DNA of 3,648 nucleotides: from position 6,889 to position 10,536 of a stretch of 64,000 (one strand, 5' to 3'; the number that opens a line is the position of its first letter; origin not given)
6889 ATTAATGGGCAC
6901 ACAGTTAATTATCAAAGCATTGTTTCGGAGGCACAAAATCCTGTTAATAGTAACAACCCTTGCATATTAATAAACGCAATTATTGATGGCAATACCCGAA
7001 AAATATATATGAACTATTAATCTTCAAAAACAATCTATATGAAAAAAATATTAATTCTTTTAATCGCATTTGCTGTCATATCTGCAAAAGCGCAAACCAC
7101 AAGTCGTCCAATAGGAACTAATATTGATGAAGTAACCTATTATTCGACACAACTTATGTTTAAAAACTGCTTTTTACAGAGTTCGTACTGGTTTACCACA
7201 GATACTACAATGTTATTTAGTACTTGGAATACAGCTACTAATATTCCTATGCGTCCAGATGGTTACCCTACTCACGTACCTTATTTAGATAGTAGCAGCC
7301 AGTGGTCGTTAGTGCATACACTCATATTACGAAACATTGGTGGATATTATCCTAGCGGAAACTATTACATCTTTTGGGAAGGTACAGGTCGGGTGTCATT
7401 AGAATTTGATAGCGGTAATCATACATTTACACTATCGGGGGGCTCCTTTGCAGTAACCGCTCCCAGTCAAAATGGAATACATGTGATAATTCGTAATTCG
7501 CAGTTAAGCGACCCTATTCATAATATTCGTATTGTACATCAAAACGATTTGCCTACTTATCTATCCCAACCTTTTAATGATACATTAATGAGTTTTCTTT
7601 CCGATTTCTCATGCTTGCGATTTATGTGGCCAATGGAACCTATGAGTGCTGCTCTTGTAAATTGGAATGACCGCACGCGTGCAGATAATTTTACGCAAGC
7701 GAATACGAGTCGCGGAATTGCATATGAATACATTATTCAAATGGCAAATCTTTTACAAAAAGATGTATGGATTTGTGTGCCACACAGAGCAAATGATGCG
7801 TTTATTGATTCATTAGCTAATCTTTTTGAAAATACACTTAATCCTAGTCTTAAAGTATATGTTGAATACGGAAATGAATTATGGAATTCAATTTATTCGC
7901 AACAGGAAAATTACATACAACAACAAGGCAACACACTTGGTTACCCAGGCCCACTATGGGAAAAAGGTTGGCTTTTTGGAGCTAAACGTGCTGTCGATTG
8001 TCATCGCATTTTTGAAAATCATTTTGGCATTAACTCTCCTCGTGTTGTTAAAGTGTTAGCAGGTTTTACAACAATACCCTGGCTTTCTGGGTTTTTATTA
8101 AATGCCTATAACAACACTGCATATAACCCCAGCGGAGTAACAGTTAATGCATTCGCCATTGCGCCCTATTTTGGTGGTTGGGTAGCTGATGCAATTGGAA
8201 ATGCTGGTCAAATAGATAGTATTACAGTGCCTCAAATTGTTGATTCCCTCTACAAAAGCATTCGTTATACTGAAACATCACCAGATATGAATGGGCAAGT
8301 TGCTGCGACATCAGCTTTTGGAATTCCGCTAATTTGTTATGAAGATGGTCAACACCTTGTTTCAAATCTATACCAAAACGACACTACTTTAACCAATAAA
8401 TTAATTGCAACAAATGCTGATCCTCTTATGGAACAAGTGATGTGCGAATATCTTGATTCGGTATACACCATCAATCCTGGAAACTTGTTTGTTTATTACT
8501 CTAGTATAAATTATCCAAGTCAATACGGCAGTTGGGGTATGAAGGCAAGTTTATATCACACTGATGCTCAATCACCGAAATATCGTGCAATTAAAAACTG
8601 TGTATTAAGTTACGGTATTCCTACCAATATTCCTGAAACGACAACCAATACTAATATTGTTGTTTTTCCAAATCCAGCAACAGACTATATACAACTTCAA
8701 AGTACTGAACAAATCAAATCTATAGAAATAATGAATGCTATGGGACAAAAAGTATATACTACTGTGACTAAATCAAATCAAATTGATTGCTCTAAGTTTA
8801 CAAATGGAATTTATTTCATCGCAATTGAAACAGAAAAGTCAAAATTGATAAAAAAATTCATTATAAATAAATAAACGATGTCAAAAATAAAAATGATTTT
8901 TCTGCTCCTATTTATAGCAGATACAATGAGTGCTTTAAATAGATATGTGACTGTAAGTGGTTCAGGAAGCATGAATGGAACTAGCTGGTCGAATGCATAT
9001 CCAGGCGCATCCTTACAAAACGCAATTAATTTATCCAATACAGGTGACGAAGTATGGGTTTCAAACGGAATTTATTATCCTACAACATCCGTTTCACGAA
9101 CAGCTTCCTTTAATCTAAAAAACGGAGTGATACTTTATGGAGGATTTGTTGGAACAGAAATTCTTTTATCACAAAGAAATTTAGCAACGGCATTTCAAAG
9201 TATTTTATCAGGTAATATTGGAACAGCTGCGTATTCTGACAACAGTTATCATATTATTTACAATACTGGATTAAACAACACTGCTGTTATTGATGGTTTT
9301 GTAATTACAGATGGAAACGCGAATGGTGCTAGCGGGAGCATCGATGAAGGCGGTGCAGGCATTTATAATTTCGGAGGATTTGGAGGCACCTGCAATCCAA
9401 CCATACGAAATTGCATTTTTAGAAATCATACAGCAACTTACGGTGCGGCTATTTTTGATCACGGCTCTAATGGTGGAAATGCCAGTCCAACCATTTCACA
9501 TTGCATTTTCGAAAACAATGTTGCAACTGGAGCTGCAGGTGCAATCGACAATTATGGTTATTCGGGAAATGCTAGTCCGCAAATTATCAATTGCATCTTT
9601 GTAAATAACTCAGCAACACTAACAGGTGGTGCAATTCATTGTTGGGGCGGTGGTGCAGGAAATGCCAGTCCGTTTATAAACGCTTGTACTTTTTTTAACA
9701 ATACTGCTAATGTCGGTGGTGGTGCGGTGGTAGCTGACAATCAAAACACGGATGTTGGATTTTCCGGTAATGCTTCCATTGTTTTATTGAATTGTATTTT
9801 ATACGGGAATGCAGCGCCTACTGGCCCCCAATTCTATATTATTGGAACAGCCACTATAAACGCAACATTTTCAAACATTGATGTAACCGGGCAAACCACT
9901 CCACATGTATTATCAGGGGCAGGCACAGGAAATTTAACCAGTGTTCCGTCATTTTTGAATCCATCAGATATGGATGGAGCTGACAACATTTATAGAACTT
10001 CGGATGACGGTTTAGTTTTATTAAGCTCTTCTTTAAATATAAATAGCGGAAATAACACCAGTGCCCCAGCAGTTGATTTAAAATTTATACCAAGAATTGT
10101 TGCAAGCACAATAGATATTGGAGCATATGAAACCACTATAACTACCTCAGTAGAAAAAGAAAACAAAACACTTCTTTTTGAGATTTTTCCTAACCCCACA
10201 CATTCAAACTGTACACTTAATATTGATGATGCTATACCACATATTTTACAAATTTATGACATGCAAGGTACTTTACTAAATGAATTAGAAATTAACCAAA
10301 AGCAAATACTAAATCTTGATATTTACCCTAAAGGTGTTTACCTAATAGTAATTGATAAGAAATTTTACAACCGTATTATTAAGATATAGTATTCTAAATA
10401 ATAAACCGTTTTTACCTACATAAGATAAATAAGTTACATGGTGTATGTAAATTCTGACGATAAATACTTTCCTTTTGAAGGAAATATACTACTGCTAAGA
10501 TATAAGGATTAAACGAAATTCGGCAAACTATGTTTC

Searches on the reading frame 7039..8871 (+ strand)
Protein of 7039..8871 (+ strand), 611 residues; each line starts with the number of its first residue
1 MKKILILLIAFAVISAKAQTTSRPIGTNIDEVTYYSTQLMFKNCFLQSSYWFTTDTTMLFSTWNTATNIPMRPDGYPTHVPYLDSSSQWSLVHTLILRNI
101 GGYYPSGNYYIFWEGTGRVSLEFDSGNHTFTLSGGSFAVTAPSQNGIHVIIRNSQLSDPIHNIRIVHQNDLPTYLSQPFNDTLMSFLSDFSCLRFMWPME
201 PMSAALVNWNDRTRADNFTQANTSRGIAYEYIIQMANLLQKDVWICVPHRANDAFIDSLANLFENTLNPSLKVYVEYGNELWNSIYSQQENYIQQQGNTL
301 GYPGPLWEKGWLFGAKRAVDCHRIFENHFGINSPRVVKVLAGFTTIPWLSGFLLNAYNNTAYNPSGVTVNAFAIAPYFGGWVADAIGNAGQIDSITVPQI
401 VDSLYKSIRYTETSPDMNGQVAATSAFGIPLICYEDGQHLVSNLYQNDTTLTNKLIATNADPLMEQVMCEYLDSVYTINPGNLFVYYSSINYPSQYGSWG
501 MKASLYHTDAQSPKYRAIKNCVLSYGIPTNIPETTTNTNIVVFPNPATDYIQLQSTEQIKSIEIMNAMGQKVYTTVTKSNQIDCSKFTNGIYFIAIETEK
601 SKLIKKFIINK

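Call 9: search_protein_families(library=pfam, proteins=[window:7039-8871:+], max_evalue=0.01)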
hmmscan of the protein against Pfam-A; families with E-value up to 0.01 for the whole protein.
window:7039-8871:+ (611 aa): 2 families
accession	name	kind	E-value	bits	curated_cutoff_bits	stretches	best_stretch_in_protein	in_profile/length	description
PF18962.6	Por_Secre_tail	-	2.5e-15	56.9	27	1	542-609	1-75/75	Secretion system C-terminal sorting domain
PF13585.12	CHU_C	-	0.00024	21.6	27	1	551-601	18-75/86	CHU_C Type IX secretion signal domain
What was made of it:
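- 3228..10561 (.): Variable segment between the array and the solo unit: the TPR-like ORF, an outer-membrane beta-barrel protein, a 474-aa ORF and two proteins with type IX secretion tails. No integrase. Pfam scan (call 9).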

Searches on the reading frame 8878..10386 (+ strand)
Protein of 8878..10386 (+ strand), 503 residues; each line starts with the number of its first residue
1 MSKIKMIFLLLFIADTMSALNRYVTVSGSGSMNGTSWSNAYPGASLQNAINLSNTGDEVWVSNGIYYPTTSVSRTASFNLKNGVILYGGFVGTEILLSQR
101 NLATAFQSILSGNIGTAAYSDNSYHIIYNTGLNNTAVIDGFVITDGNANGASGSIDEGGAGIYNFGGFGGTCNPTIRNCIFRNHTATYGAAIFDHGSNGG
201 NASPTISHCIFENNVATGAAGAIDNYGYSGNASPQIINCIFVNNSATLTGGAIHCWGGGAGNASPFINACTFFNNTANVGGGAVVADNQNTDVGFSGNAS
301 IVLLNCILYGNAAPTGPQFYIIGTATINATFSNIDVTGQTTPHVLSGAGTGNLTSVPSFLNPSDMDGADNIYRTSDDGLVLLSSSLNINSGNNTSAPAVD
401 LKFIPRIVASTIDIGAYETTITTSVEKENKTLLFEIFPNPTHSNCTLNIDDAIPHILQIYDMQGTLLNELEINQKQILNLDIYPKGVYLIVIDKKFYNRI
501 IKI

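Call 9: search_protein_families(library=pfam, proteins=[window:8878-10386:+], max_evalue=0.01)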
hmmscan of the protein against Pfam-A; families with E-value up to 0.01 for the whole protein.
window:8878-10386:+ (503 aa): 2 families
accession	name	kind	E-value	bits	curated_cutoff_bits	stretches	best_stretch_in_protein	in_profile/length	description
PF18962.6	Por_Secre_tail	-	2.6e-07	31.2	27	1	436-495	1-65/75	Secretion system C-terminal sorting domain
PF02415.23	Chlam_PMP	-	6.1e-05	23.3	20.6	0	238-255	1-18/19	Chlamydia polymorphic membrane protein (Chlamydia_PMP) repeat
